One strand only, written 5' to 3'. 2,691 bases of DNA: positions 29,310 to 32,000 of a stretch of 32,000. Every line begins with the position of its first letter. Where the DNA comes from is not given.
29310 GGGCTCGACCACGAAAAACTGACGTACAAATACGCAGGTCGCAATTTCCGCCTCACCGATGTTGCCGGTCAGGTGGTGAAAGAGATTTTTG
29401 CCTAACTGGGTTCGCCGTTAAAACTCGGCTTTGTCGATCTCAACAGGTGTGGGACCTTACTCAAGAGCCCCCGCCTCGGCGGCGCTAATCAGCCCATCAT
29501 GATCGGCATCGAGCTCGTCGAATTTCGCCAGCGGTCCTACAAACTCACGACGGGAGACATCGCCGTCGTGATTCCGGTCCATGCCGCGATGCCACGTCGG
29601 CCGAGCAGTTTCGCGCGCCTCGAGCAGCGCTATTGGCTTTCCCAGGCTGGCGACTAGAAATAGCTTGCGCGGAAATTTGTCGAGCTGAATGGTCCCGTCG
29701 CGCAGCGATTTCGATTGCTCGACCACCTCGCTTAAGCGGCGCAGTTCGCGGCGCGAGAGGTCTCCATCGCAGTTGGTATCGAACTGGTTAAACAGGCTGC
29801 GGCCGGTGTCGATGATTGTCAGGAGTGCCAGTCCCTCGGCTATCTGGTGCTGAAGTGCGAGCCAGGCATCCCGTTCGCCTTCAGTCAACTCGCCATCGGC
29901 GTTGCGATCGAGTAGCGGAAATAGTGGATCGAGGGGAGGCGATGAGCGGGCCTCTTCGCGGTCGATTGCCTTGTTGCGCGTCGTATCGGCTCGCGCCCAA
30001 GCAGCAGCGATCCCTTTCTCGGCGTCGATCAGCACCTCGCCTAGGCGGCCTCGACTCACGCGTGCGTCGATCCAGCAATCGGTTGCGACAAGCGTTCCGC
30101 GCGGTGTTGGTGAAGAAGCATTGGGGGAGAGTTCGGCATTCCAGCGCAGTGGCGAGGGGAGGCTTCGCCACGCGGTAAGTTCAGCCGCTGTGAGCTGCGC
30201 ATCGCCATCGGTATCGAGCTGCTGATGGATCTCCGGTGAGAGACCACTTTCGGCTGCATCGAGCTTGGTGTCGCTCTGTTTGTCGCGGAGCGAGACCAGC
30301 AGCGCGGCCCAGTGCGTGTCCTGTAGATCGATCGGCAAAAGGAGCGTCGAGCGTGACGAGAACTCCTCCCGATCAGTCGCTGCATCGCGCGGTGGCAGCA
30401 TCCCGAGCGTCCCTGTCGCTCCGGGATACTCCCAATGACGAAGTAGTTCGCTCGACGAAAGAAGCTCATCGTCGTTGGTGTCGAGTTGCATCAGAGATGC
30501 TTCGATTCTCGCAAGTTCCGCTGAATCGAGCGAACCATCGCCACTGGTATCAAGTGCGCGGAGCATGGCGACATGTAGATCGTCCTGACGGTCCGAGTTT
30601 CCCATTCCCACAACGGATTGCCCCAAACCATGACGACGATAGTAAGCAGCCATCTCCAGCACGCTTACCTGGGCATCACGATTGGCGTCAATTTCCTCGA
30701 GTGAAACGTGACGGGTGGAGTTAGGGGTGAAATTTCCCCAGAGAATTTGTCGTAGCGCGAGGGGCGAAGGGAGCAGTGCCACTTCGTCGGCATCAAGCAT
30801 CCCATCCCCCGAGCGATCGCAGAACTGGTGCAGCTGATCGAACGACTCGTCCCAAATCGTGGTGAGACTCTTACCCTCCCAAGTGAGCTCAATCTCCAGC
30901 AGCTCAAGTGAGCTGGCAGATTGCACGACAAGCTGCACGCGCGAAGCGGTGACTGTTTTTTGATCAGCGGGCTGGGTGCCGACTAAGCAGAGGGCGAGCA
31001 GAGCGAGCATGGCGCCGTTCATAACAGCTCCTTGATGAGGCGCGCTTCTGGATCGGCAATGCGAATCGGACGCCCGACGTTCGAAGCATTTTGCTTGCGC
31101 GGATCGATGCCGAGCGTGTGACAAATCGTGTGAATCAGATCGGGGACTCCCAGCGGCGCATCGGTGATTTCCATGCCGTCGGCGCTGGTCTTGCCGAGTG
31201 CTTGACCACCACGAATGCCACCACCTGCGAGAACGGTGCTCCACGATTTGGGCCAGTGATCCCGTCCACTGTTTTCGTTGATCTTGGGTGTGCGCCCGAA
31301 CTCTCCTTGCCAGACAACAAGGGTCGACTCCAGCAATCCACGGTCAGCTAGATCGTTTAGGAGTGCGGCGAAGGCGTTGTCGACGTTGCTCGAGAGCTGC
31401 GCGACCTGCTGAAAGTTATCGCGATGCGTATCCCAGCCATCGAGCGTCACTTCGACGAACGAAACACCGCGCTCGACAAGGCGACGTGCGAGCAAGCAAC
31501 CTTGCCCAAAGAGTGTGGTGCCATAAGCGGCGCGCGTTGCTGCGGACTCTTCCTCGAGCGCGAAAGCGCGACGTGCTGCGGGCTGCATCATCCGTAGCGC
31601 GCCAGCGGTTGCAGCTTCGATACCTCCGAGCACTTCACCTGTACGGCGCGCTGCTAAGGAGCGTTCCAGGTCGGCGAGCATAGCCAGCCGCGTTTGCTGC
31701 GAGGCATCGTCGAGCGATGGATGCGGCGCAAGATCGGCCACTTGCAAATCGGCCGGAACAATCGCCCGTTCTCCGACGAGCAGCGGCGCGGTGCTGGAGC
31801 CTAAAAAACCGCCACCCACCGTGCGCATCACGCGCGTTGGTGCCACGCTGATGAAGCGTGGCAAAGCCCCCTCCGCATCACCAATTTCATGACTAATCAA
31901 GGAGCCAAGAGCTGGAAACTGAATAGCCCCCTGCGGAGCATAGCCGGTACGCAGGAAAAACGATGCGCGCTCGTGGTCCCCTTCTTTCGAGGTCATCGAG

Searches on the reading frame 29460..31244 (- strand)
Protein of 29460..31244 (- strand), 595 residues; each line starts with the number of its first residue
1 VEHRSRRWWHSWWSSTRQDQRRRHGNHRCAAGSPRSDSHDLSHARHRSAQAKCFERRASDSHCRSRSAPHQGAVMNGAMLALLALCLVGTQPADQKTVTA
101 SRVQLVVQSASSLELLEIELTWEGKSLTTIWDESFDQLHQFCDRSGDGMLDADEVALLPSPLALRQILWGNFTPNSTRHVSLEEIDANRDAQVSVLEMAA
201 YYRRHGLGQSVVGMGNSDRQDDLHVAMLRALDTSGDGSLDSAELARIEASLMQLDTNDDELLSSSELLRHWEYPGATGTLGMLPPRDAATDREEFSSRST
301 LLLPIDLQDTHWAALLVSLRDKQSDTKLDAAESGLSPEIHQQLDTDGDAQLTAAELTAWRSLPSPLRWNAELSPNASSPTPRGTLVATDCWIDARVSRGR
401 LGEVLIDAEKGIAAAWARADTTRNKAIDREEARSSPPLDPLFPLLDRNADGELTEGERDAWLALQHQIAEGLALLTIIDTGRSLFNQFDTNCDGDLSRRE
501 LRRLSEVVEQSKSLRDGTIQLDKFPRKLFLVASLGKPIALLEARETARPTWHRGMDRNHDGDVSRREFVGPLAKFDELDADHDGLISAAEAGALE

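Call 88: search_protein_families(library=pfam, proteins=[window:29460-31244:-], max_evalue=0.00001)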
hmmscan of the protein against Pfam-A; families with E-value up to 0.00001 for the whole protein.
window:29460-31244:- (595 aa): 6 families
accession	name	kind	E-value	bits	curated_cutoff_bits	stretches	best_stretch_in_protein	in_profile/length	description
PF00036.39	EF-hand_1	-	5.8e-22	76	25.4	0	483-504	4-25/29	EF hand domain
PF13405.12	EF-hand_6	-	1.1e-21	74.8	25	0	482-504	3-25/30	EF-hand domain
PF13499.12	EF-hand_7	-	1.6e-21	76.8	30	0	483-569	6-63/67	EF-hand domain pair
PF13202.12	EF-hand_5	-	7.8e-21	73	25.9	0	483-504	3-24/25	EF hand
PF10591.15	SPARC_Ca_bdg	-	4.1e-08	33.9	22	0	227-263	59-95/113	Secreted protein acidic and rich in cysteine Ca binding region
PF13833.12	EF-hand_8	-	2.9e-06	27.3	28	0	483-505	29-51/54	EF-hand domain pair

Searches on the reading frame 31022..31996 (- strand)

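Call 88: search_protein_families(library=pfam, proteins=[window:31022-31996:-], max_evalue=0.00001)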
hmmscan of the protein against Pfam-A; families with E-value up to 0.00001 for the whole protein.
window:31022-31996:- (325 aa): 1 family
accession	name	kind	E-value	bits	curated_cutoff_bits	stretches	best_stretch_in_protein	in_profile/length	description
PF07394.17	DUF1501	-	6.9e-91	305.7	27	1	1-325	66-390/390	Protein of unknown function (DUF1501)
